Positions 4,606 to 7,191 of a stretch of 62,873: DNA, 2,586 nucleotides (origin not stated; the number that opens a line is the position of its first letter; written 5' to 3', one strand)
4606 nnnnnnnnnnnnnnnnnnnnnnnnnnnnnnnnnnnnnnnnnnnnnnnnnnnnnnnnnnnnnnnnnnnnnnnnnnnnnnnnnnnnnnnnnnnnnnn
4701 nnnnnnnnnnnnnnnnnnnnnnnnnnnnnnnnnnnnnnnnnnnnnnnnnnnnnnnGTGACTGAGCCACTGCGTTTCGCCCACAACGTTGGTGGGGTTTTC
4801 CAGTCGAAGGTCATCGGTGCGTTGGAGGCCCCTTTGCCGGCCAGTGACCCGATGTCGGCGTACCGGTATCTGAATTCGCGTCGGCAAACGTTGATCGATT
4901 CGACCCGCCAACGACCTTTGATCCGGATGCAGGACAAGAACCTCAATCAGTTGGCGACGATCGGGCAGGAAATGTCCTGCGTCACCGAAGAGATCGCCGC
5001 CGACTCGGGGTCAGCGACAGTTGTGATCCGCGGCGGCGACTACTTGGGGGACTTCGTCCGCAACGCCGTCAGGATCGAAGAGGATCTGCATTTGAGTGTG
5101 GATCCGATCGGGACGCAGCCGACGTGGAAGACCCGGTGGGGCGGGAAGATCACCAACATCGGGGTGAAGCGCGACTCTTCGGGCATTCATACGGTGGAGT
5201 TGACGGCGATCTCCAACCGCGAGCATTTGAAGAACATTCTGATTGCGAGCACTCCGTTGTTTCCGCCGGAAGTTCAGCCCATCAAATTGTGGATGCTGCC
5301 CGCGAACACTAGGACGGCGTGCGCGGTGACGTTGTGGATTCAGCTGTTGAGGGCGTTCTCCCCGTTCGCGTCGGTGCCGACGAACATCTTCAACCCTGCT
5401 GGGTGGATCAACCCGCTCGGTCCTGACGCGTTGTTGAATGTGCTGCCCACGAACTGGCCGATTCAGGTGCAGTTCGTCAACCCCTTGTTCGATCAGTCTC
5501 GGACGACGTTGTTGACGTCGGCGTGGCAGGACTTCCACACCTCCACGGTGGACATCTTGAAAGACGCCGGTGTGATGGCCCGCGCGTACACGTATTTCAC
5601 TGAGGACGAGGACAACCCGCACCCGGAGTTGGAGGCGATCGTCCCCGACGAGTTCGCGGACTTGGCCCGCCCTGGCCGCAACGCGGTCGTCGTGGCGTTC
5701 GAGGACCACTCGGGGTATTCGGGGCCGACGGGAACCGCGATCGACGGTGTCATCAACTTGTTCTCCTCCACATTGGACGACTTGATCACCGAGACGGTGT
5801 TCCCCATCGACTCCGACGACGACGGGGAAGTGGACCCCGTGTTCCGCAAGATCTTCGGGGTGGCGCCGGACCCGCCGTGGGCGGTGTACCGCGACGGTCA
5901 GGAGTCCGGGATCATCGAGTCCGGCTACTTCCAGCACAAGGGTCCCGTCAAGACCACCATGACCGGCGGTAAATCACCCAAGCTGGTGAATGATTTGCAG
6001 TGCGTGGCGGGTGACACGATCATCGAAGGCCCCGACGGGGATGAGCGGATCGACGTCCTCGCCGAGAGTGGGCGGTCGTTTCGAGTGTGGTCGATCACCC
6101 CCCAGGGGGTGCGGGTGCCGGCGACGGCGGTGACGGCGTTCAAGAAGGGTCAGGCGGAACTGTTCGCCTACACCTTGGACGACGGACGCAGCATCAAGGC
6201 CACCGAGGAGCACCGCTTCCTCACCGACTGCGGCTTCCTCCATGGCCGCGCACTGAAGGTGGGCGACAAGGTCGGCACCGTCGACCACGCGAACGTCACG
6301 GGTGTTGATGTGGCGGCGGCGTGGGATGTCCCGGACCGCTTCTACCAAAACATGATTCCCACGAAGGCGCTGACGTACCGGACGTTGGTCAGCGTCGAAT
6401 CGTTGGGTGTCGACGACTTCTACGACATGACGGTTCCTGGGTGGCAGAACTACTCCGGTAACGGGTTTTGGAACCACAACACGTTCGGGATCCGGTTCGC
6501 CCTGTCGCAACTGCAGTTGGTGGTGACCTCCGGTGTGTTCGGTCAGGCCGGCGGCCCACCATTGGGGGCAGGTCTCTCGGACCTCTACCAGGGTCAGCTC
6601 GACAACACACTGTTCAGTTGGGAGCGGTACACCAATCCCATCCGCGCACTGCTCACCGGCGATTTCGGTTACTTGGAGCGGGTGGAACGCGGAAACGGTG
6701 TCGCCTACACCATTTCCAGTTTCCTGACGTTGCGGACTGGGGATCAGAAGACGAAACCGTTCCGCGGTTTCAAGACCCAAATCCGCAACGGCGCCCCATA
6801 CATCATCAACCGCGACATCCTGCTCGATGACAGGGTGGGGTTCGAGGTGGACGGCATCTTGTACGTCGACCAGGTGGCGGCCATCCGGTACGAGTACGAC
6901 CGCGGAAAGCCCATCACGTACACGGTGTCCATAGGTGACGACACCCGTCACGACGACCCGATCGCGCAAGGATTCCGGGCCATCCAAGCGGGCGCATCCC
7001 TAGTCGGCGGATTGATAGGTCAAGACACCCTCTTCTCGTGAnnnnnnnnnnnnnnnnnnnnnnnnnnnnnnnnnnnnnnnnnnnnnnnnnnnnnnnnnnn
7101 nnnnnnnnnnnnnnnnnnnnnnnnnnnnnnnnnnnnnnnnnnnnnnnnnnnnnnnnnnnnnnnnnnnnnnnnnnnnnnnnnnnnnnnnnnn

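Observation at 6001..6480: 160-aa mini-intein inside a structural tail-tip protein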

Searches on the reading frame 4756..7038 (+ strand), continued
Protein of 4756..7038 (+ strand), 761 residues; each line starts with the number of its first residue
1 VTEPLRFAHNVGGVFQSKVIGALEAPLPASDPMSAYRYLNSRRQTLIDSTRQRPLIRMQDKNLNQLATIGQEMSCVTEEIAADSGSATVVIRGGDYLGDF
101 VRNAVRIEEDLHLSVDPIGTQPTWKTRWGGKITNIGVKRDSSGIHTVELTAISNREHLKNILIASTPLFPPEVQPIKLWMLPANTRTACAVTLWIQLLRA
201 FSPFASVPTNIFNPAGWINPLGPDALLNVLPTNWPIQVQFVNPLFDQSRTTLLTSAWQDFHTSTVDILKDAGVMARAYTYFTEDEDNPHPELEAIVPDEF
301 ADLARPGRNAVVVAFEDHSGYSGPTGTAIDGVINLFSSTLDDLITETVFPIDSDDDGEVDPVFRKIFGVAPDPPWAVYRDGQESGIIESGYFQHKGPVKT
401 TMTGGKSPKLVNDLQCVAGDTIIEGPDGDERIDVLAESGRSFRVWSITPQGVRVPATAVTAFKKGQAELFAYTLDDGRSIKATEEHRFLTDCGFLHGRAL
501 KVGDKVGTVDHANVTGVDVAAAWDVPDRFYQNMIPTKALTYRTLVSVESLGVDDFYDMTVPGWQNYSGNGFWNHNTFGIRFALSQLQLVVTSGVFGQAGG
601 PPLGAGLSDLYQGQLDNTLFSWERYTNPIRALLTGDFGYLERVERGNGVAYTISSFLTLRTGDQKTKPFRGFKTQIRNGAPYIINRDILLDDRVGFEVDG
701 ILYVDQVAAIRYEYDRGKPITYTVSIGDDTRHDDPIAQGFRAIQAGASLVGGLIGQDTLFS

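Call 83: find_encoding_contigs(protein=P0102, flank=5000, max_places=1)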
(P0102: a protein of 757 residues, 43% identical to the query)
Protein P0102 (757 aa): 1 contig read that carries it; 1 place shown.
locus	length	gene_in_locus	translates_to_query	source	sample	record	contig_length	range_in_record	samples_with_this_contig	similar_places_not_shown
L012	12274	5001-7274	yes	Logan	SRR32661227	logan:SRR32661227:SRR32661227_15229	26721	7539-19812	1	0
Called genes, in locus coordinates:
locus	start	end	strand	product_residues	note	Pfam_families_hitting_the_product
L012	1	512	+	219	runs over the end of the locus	PF17318:DUF5361 (weak)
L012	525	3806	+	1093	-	-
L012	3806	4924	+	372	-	-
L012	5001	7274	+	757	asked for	PF14594:Sipho_Gp37, PF14890:Intein_splicing (faint)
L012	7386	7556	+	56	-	-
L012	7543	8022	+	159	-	PF10910:Phage_gene29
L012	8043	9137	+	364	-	-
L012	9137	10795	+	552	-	PF21722:Gly_rich_2 (weak)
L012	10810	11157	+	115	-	PF24457:DUF7572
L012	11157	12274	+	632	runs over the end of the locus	-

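Call 84: find_encoding_contigs(protein=P0091, flank=5000, max_places=1)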
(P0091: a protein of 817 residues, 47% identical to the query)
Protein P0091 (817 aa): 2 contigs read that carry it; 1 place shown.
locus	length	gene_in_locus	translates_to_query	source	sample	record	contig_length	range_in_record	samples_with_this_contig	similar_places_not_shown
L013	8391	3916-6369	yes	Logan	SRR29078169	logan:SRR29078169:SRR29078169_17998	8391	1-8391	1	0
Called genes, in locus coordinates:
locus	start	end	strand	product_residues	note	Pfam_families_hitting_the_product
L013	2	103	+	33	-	?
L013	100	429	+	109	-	-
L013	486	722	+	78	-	-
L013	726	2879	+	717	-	PF13529:Peptidase_C39_2 (weak)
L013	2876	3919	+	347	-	-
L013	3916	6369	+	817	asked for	PF14594:Sipho_Gp37, PF14890:Intein_splicing, PF14594:Sipho_Gp37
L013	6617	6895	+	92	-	-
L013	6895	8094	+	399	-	-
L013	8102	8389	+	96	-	?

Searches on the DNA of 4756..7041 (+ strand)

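Call 5: search_dna_similar(query=window:4756-7041:+, collection=phages, mode=near, max_rows=40)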
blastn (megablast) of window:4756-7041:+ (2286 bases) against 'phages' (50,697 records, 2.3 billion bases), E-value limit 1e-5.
No match.

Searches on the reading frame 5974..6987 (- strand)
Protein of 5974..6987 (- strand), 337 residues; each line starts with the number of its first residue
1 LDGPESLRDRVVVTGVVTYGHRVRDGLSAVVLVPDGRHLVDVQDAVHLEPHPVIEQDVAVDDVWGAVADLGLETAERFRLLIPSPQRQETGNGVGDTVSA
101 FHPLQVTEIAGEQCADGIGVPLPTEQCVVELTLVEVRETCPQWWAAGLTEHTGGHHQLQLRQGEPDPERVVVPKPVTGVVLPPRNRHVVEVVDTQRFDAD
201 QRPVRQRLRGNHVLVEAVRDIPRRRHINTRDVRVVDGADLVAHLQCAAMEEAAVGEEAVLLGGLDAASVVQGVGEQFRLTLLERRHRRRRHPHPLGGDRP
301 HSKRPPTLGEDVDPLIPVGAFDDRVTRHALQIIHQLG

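Call 47: search_protein_families(library=pfam, proteins=[window:5974-6987:-], max_evalue=1)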
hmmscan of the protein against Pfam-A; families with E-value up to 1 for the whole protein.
window:5974-6987:- (337 aa): 0 families
